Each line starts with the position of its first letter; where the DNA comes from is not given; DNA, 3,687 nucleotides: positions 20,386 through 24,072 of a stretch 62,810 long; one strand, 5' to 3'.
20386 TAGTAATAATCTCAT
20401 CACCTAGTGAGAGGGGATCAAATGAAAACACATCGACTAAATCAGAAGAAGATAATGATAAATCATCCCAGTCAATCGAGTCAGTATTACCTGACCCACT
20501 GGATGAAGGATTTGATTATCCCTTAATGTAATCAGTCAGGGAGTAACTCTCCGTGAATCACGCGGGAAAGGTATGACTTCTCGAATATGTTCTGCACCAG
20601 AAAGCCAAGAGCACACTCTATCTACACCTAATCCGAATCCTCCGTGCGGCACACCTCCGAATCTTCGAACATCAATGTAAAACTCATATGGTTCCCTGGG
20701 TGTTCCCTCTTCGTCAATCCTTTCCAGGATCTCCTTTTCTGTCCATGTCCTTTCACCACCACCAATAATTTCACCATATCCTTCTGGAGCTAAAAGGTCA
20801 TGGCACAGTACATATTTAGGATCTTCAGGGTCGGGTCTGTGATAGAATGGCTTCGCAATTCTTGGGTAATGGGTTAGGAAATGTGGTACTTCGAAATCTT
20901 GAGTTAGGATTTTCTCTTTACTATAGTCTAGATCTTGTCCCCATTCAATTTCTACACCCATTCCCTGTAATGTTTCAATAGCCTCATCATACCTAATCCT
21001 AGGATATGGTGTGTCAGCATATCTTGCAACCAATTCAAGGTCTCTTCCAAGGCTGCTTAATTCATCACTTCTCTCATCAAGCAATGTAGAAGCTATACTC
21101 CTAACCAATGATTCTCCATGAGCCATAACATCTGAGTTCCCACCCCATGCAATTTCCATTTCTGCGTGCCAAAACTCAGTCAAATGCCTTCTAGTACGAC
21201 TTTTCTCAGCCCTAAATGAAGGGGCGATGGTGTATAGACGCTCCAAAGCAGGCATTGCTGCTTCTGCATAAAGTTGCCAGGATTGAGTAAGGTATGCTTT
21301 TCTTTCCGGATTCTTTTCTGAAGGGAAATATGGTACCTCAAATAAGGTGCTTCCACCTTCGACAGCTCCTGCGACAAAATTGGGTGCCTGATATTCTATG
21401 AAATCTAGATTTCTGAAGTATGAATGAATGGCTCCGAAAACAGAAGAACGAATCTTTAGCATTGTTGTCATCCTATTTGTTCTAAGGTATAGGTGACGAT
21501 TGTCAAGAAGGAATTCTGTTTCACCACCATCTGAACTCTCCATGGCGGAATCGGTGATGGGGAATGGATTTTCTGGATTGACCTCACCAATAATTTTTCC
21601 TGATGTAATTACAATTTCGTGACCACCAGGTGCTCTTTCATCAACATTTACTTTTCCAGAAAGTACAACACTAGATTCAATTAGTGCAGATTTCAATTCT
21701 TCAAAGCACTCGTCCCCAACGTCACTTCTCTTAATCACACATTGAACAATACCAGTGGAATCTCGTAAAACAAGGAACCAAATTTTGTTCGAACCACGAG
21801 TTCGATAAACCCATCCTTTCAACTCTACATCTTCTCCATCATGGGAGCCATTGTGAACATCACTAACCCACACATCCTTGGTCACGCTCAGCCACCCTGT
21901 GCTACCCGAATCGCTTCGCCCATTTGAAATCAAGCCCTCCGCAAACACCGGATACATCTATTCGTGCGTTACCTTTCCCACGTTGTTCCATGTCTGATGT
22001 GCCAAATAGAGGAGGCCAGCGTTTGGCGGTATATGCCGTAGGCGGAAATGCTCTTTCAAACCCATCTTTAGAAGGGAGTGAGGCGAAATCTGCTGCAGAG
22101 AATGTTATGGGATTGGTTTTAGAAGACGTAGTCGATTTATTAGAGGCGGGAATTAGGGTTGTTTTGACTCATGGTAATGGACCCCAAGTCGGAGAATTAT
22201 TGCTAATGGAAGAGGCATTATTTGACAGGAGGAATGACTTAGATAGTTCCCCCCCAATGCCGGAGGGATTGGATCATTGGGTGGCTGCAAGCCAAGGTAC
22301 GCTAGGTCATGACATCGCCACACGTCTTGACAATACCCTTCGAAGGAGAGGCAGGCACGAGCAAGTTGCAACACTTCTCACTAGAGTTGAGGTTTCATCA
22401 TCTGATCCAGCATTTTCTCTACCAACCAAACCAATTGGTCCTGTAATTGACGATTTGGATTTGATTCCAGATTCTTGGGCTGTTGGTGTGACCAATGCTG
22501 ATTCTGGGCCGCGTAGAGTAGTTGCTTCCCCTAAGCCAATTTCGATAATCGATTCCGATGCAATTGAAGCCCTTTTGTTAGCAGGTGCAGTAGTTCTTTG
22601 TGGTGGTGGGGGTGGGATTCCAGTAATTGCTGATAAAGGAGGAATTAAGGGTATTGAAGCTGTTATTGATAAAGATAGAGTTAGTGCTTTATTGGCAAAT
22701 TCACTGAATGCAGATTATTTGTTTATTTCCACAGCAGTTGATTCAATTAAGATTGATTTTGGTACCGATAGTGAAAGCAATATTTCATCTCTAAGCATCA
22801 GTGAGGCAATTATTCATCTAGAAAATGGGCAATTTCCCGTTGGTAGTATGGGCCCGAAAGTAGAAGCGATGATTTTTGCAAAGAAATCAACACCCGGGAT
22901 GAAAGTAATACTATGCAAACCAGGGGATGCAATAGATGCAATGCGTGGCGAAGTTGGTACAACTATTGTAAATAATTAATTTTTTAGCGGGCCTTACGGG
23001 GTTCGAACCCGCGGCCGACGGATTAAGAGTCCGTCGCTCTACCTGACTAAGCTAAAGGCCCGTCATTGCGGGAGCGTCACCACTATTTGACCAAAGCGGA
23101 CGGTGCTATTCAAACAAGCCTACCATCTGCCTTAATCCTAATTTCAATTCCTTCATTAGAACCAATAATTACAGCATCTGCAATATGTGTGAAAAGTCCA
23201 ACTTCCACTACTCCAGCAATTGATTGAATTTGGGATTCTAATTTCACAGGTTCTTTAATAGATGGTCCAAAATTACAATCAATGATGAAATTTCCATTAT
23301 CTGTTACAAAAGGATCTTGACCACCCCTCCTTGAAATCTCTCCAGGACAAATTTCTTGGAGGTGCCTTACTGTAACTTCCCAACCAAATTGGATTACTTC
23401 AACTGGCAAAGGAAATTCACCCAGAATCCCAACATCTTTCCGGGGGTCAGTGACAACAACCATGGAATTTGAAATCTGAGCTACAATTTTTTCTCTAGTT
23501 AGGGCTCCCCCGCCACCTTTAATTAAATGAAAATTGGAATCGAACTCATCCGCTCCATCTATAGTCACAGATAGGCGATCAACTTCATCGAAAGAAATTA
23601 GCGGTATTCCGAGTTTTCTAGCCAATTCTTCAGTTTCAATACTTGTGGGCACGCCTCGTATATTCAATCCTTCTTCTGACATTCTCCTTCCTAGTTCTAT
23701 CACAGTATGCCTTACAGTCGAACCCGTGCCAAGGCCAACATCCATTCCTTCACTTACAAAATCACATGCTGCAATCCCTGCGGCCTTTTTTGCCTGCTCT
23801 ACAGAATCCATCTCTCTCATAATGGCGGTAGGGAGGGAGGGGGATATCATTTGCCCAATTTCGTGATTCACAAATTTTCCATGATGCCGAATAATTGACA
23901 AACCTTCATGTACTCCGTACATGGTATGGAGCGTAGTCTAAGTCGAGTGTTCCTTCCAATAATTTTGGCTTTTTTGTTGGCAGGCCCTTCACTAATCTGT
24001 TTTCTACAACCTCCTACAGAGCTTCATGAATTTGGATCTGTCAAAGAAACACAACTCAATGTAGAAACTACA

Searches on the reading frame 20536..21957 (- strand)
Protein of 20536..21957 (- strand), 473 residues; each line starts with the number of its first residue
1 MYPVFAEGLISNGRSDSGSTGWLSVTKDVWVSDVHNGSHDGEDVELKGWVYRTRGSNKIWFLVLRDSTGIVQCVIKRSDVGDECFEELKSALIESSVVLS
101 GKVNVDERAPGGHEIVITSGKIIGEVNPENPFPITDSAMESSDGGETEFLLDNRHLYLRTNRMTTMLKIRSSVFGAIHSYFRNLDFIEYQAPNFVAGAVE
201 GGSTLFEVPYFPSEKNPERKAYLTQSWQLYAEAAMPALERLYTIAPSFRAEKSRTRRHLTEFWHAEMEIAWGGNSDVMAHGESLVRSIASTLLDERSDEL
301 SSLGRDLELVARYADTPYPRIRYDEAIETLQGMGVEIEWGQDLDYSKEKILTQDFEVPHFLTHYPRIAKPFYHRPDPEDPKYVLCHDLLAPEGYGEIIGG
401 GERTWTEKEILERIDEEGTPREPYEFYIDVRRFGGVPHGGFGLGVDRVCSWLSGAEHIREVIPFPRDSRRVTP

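Call 22: search_protein_families(library=pfam, proteins=[window:20536-21957:-], max_evalue=0.001)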
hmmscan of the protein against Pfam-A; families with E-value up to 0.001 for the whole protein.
window:20536-21957:- (473 aa): 2 families
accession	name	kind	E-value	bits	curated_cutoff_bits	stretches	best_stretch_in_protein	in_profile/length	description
PF00152.25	tRNA-synt_2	-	4.9e-69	233.2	25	1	148-467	3-307/308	tRNA synthetases class II (D, K and N)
PF01336.31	tRNA_anti-codon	-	5.4e-14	52.3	27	1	44-122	1-74/75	OB-fold nucleic acid binding domain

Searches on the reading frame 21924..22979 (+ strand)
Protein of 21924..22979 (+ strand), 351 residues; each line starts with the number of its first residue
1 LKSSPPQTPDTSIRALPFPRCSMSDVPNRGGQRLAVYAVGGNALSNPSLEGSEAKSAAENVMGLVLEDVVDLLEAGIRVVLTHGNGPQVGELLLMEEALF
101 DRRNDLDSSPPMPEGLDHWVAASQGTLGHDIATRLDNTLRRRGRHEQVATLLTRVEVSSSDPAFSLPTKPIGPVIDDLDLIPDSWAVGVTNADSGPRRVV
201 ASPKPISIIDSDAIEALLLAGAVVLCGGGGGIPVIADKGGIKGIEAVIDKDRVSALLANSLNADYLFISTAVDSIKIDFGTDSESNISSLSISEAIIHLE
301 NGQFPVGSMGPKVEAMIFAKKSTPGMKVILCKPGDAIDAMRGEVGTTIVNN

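Call 22: search_protein_families(library=pfam, proteins=[window:21924-22979:+], max_evalue=0.001)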
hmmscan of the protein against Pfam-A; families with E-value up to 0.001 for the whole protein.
window:21924-22979:+ (351 aa): 1 family
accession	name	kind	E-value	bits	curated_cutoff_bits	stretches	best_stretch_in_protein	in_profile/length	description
PF00696.33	AA_kinase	-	8.8e-21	75.1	24.9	1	34-322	2-225/234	Amino acid kinase family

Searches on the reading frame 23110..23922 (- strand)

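Call 22: search_protein_families(library=pfam, proteins=[window:23110-23922:-], max_evalue=0.001)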
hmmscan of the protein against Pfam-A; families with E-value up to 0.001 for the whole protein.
window:23110-23922:- (270 aa): 1 family
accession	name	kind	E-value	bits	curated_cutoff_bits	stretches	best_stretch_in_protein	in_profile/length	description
PF06026.20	Rib_5-P_isom_A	-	5.5e-63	212.1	26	1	90-258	2-173/173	Ribose 5-phosphate isomerase A (phosphoriboisomerase A)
